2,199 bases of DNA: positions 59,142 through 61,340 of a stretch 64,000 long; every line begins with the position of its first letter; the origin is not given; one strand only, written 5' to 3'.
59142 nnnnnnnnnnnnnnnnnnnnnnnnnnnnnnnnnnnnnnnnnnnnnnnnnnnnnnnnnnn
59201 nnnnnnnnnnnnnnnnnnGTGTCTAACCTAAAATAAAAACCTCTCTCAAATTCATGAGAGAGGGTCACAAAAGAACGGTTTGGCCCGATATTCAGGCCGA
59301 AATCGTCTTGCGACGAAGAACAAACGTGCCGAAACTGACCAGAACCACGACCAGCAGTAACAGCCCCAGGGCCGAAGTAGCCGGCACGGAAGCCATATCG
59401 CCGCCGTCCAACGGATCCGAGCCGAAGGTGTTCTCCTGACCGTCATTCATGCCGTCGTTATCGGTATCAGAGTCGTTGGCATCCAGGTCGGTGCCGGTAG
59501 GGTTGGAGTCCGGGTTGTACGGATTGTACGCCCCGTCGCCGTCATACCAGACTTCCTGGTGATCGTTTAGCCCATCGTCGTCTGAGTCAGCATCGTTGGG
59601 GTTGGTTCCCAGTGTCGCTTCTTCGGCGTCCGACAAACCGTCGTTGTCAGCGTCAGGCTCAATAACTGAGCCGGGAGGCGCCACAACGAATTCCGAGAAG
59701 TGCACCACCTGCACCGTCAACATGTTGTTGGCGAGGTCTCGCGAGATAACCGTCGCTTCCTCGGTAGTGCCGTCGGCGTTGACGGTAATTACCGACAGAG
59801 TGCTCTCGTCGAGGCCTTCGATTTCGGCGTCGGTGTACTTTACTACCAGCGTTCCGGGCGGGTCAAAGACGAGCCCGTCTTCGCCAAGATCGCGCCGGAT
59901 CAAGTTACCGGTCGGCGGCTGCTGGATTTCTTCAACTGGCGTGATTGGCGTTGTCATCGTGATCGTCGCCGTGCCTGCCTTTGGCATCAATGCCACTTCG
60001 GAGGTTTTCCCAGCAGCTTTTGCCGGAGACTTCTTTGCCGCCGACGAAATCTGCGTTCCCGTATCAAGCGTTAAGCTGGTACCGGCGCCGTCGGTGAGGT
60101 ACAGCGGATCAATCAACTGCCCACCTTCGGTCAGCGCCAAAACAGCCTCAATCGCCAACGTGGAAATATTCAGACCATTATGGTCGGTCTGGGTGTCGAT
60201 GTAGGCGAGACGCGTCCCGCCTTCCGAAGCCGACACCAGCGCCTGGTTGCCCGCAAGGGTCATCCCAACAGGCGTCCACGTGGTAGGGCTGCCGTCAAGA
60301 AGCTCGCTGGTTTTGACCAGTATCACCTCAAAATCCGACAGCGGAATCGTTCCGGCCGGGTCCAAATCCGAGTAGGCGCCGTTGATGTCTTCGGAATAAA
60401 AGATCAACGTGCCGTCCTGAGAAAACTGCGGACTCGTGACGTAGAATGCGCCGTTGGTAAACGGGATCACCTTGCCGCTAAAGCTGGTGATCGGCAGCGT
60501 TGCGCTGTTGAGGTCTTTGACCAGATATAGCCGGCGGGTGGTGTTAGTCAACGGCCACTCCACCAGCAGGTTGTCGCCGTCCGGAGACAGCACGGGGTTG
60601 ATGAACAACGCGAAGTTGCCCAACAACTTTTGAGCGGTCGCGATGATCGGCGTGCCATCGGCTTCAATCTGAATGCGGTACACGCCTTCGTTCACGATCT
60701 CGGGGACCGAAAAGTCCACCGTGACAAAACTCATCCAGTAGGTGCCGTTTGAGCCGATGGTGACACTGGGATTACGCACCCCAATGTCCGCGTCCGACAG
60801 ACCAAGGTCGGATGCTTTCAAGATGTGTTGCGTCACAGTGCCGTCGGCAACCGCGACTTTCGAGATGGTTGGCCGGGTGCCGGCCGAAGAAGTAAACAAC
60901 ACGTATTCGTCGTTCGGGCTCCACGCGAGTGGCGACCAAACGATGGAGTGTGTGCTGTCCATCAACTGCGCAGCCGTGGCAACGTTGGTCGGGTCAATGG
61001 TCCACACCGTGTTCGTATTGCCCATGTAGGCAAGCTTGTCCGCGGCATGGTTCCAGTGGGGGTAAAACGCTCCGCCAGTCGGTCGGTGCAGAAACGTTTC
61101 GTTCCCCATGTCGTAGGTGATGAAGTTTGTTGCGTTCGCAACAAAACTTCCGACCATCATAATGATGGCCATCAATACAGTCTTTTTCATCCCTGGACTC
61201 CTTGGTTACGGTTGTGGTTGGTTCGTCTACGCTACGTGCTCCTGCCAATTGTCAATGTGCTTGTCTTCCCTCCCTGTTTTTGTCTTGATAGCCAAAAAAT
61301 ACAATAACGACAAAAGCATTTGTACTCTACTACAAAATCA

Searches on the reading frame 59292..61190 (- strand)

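Call 49: search_protein_families(library=pfam, proteins=[window:59292-61190:-], max_evalue=0.001)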
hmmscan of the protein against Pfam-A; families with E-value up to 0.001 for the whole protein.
window:59292-61190:- (632 aa): 2 families
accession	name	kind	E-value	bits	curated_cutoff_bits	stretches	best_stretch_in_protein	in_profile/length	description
PF18884.5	TSP3_bac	-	1.5e-11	44.4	25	2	513-534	1-22/22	Bacterial TSP3 repeat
PF07676.18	PD40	-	0.00011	22.5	20.9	0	244-267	4-28/38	WD40-like Beta Propeller Repeat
